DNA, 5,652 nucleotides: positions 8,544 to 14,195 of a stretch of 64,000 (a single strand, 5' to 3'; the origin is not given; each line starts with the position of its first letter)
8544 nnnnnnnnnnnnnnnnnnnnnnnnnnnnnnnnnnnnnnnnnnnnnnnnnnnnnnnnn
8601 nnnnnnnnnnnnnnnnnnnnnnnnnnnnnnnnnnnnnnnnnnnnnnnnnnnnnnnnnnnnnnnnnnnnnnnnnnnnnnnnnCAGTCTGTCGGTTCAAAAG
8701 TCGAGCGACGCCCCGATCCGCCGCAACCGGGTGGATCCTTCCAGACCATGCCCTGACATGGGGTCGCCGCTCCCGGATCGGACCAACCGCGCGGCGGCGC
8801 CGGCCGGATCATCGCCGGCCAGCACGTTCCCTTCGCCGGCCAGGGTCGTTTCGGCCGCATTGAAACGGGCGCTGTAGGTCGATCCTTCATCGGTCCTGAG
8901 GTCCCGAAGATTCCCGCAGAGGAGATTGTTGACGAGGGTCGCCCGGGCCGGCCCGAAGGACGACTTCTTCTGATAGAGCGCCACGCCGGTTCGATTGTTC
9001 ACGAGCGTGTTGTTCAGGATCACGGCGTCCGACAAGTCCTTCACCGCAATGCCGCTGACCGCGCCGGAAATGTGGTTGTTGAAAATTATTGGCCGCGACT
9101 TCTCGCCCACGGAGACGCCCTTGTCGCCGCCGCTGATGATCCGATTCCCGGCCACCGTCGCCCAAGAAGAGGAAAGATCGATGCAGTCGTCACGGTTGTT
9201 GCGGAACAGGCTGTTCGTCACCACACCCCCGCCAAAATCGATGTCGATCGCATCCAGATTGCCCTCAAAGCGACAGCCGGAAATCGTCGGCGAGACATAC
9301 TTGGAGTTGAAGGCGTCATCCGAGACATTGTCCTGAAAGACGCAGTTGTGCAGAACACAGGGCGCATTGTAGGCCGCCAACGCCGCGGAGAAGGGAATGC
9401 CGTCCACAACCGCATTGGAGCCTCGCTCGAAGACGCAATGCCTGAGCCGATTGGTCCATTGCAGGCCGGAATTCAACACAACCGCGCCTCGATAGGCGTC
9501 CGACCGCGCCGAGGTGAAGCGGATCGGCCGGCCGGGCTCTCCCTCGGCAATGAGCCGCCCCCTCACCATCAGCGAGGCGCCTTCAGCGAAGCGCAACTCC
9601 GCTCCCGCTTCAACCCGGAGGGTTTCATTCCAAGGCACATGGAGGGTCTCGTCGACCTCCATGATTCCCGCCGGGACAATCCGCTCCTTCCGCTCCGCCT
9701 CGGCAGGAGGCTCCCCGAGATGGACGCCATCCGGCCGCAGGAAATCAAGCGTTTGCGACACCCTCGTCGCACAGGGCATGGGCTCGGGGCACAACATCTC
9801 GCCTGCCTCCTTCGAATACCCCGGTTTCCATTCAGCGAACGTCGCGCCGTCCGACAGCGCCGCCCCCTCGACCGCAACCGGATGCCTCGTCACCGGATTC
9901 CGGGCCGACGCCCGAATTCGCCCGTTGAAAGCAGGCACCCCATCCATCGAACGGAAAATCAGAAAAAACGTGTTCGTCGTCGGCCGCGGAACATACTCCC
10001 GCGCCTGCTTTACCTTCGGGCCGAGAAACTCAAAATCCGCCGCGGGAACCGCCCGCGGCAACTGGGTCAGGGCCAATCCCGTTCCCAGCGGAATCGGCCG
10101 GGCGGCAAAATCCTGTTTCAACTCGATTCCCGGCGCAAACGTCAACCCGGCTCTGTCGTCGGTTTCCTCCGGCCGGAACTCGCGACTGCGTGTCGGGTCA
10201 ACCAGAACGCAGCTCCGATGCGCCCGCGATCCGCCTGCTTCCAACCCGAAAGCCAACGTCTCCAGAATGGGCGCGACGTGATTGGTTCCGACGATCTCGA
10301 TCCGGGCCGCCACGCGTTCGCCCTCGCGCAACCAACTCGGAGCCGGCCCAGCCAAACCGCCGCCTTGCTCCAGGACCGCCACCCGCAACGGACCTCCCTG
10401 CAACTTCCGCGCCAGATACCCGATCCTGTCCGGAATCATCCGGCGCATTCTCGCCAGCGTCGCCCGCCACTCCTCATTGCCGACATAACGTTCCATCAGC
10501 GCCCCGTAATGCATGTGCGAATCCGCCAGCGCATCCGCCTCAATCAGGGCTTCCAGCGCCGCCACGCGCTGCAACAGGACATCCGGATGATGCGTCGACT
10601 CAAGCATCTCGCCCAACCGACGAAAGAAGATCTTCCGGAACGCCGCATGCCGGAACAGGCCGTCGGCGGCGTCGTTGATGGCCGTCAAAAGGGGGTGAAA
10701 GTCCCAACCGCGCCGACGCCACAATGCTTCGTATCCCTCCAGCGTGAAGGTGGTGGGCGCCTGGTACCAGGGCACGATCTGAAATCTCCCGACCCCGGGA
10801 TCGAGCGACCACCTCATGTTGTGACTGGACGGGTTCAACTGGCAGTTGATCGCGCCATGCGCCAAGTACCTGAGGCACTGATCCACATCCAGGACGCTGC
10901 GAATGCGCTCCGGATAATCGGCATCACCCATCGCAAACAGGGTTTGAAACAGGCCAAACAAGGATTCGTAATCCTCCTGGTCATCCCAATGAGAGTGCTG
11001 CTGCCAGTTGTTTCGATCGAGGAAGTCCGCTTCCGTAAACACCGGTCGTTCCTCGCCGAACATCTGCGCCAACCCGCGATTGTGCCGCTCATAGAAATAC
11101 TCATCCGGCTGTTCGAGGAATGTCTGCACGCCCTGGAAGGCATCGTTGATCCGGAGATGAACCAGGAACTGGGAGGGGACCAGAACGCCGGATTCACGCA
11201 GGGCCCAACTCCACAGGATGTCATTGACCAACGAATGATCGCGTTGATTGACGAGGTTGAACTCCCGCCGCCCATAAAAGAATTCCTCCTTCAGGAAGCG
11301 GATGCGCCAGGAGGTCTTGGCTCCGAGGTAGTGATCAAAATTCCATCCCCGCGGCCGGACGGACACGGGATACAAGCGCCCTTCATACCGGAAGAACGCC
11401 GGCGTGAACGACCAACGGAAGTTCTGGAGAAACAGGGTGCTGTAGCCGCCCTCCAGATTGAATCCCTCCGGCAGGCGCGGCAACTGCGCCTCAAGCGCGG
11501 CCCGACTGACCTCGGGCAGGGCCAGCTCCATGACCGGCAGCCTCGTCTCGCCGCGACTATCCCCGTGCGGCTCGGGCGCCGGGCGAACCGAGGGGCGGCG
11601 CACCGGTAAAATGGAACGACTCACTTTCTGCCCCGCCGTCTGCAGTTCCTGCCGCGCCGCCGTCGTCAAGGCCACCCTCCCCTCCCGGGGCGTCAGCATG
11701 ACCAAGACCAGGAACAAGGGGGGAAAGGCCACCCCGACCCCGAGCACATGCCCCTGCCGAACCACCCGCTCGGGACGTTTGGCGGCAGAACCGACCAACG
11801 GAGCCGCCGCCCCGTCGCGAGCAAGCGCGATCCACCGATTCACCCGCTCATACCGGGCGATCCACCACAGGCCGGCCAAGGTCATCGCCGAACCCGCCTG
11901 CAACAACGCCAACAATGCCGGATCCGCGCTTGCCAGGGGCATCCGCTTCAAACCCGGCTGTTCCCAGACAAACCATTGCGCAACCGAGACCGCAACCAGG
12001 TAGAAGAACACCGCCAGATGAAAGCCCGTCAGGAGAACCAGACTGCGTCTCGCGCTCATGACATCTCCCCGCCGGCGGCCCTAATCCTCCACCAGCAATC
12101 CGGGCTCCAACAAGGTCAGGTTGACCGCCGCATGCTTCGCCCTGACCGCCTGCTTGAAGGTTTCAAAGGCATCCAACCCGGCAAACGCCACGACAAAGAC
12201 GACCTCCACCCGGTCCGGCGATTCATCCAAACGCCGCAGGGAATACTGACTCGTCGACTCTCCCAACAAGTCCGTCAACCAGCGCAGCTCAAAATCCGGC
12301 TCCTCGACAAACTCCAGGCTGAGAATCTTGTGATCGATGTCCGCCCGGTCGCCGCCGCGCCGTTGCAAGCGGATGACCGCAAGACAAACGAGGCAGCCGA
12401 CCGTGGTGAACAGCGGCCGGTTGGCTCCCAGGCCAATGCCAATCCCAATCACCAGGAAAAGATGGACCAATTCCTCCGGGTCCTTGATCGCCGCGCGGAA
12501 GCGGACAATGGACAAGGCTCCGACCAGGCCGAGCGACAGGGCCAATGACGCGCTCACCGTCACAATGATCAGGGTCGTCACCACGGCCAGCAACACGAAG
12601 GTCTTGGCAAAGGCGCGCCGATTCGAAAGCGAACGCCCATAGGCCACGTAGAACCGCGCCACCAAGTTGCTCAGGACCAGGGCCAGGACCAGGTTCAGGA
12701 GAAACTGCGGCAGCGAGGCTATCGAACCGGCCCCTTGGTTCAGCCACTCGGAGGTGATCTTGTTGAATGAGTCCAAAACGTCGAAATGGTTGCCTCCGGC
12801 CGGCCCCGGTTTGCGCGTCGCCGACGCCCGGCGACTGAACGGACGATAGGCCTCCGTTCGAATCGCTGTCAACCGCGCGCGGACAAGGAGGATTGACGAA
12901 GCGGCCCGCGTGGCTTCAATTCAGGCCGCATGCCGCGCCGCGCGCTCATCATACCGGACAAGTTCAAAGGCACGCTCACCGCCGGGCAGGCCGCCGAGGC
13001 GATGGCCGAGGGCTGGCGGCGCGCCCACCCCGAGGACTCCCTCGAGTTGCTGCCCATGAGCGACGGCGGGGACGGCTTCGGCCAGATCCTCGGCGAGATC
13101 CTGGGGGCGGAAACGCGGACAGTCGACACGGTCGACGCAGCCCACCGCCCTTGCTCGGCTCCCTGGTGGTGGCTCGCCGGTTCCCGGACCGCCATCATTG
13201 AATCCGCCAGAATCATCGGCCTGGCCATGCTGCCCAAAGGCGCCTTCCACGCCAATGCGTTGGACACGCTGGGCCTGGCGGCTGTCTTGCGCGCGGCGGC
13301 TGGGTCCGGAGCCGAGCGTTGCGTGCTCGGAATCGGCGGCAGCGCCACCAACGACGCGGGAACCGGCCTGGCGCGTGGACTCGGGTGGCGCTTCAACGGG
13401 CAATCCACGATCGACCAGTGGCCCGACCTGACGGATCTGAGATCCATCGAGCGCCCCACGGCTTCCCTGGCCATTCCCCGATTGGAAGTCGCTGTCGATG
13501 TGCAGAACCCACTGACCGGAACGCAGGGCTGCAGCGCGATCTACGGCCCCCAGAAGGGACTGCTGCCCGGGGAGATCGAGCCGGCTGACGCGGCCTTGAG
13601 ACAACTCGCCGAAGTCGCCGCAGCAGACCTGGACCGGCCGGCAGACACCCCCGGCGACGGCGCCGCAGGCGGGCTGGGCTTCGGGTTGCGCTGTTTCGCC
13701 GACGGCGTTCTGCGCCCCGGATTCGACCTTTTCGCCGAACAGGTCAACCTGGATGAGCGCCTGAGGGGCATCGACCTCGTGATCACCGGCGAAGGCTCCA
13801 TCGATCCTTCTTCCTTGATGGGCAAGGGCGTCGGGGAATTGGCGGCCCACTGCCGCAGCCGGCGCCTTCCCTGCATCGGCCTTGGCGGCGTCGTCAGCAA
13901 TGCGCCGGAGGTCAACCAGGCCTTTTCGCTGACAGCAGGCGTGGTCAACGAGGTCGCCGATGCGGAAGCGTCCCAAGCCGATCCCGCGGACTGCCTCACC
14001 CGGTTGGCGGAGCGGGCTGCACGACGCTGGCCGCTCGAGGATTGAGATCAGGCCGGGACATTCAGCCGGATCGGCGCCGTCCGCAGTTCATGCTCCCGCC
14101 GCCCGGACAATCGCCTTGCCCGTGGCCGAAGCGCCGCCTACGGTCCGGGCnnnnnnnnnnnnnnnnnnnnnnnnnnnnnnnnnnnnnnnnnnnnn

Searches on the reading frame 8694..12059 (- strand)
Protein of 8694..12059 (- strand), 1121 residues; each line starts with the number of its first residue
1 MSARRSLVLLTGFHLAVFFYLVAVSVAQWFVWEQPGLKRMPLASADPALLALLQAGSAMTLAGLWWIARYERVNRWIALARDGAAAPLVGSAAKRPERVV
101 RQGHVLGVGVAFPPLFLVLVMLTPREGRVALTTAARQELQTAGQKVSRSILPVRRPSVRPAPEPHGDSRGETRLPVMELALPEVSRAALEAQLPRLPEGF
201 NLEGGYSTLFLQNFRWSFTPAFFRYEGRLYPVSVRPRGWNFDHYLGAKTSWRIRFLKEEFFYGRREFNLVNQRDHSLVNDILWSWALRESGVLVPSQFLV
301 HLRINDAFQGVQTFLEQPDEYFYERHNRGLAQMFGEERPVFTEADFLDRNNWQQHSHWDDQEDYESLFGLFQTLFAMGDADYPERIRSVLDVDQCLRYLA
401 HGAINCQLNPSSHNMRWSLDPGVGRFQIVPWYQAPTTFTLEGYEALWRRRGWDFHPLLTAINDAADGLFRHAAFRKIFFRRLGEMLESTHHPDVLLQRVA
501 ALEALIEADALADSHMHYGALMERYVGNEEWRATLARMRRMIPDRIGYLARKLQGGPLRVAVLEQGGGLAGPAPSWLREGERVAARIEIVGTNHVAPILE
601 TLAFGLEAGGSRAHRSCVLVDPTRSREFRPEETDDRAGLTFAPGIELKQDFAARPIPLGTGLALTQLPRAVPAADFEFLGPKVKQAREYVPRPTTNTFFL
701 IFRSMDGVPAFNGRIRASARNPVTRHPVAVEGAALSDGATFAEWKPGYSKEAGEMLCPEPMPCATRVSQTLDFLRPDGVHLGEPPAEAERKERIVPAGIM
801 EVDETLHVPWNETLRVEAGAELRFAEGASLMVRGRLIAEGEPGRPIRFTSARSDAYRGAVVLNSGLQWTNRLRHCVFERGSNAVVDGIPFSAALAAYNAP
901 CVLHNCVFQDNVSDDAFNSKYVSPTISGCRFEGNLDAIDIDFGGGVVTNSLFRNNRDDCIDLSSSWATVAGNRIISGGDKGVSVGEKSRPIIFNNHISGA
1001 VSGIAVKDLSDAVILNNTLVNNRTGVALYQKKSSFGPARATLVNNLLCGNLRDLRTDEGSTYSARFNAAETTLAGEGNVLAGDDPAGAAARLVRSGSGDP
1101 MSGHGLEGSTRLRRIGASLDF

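Call 62: search_protein_families(library=pfam, proteins=[window:8694-12059:-], max_evalue=0.0001)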
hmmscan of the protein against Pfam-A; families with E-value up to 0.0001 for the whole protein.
window:8694-12059:- (1121 aa): 3 families
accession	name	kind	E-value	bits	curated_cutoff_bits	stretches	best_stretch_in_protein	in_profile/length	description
PF08757.17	CotH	-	5.4e-17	62.7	23.8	1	234-548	1-321/322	CotH kinase protein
PF13229.12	Beta_helix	-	2e-14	53.9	25.9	1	901-1045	11-156/158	Right handed beta helix region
PF05048.19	NosD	-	2.1e-12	47.4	23.6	1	913-1071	38-191/212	Periplasmic copper-binding protein (NosD)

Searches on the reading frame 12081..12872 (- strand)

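Call 62: search_protein_families(library=pfam, proteins=[window:12081-12872:-], max_evalue=0.0001)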
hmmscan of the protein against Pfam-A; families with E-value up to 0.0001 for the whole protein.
window:12081-12872:- (263 aa): 1 family
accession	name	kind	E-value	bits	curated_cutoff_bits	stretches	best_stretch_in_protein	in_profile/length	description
PF16316.10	DUF4956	-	3e-14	53.5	30.6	1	76-217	11-158/169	Domain of unknown function (DUF4956)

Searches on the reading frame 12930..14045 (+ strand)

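Call 62: search_protein_families(library=pfam, proteins=[window:12930-14045:+], max_evalue=0.0001)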
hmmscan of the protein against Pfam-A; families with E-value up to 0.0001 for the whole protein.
window:12930-14045:+ (371 aa): 1 family
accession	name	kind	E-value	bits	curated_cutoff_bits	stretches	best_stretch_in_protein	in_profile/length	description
PF02595.20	Gly_kinase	-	6.2e-97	325.3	23.3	1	6-367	2-371/372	Glycerate kinase family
